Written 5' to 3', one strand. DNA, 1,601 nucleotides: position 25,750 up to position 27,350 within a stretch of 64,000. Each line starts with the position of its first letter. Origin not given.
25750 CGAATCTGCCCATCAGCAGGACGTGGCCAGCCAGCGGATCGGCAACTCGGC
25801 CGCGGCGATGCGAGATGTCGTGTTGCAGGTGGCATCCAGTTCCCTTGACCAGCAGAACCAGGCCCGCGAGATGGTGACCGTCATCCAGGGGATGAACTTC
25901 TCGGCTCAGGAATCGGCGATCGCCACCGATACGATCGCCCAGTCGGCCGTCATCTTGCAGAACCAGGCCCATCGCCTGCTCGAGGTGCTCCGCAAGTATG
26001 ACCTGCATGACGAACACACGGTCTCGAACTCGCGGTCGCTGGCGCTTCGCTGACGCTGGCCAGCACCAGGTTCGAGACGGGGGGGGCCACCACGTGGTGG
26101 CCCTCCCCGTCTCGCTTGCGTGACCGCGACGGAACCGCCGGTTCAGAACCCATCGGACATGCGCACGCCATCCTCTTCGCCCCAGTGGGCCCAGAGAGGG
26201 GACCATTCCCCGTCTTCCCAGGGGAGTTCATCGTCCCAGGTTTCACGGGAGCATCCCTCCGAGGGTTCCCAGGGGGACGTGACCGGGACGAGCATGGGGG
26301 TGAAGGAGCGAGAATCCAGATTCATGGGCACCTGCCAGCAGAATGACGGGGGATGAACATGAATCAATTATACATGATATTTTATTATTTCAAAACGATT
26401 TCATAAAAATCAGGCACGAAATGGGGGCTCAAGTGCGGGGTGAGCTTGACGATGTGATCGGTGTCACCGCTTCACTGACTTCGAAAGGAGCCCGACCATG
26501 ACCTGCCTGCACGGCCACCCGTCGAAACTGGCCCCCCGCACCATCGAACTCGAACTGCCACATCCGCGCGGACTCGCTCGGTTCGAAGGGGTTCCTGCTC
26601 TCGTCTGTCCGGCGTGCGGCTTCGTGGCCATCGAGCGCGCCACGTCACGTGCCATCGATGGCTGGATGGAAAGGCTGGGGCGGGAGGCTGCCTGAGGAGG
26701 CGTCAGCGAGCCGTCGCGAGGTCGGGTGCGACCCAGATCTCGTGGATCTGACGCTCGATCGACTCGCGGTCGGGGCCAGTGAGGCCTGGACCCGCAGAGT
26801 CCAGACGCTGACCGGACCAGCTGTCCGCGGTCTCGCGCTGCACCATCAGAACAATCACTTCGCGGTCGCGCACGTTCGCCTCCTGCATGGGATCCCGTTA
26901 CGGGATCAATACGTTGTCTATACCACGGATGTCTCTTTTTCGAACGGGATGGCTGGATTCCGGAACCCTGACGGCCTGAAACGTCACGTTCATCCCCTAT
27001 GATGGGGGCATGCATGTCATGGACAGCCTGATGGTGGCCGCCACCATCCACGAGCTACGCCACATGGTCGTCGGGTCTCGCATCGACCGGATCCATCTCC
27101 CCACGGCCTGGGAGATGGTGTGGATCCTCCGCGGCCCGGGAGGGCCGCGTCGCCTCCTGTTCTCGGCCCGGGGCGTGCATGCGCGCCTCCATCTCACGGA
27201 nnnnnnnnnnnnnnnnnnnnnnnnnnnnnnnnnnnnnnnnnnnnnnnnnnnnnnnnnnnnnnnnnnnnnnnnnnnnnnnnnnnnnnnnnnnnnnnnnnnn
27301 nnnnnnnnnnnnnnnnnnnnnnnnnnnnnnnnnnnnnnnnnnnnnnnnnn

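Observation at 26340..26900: AT-rich islet carrying an orphan YgiT-type zinc-finger (antitoxin-like) gene with an upstream palindrome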

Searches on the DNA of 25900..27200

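Call 34: search_rna_families(source=window, start=25900, end=27200, threshold=evalue, max_evalue=1)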
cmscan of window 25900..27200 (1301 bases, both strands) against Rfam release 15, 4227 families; matches with E-value up to 1: 8.
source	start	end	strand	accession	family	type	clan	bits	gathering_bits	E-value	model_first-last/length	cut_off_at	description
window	26765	26829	+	RF04247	bZIP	Gene; sRNA;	-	26.3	41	0.025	1-72/72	no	bZIP non canonical Hac1/Xbp1 intron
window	26073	26114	+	RF02000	MIR1846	Gene; miRNA;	-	23.4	77.5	0.099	35-78/110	no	MIR1846 microRNA precursor family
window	26072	26211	-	RF02828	Scr3920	Gene; sRNA;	-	23.2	88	0.065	1-125/125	no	Streptomyces RNA 3920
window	26018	26151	-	RF03089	cold-seep-1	Gene; sRNA;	-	22.8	125.8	0.13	1-152/152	no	cold-seep-1 RNA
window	26084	26106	+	RF00500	TCV_H5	Cis-reg;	-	22.6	70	0.12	1-45/45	no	Turnip crinkle virus (TCV) repressor of minus strand synthesis H5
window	26073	26114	-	RF02000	MIR1846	Gene; miRNA;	-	21.4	77.5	0.33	35-78/110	no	MIR1846 microRNA precursor family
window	26900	27156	+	RF02423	Bp1_781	Gene; sRNA;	-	16.1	80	0.15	1-230/230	no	Burkholderia sRNA Bp1_Cand871_SIPHT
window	25904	25976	-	RF01152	sR1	Gene; snRNA; snoRNA; CD-box;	-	15.8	45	0.28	1-57/57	no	Small nucleolar RNA sR1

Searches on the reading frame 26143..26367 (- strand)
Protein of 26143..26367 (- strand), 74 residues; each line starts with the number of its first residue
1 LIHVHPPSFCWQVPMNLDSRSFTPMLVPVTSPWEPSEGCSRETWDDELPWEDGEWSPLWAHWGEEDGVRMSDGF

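Call 4: search_protein_families(library=pfam, proteins=[window:26143-26367:-], max_evalue=1)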
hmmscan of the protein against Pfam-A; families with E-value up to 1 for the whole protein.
window:26143-26367:- (74 aa): 0 families

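Call 5: search_protein_families(library=ncbifam, proteins=[window:26143-26367:-], max_evalue=1)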
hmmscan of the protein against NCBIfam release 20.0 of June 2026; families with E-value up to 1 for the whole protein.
window:26143-26367:- (74 aa): 0 families

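Call 31: find_homologous_proteins(query=A5, max_evalue=0.1)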
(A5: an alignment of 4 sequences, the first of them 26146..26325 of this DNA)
Query A5 (4 sequences) (60 aa, profile of the alignment): 3 proteins with E <= 0.1 among 3 candidates.
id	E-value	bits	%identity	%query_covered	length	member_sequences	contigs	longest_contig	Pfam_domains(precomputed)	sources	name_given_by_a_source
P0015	1.6e-34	135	100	100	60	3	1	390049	-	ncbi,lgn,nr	ncbi:MAG: hypothetical protein VKP72_05645 [bacterium]|nr:hypothetical protein [bacterium]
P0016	5.8e-32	127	68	100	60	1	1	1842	-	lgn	-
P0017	8.7e-28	114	55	100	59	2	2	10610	-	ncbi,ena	-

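Call 37: search_protein_families(library=padloc, proteins=[window:26146-26325:-], max_evalue=1)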
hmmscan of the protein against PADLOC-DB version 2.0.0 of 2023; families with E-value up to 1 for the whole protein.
window:26146-26325:- (60 aa): 0 families

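Call 72: search_protein_families(library=phrogs, proteins=[window:26146-26325:-, P0017], max_evalue=0.1)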
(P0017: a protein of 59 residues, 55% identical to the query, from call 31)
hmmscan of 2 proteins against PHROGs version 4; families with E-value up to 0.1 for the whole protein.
window:26146-26325:- (60 aa): 0 families

P0017 (59 aa): 0 families

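Call 74: search_solved_structures(query=A5, max_evalue=10)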
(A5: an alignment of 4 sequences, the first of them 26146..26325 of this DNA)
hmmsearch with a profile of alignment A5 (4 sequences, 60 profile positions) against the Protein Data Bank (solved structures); distinct sequences matched with E-value up to 10: 0.
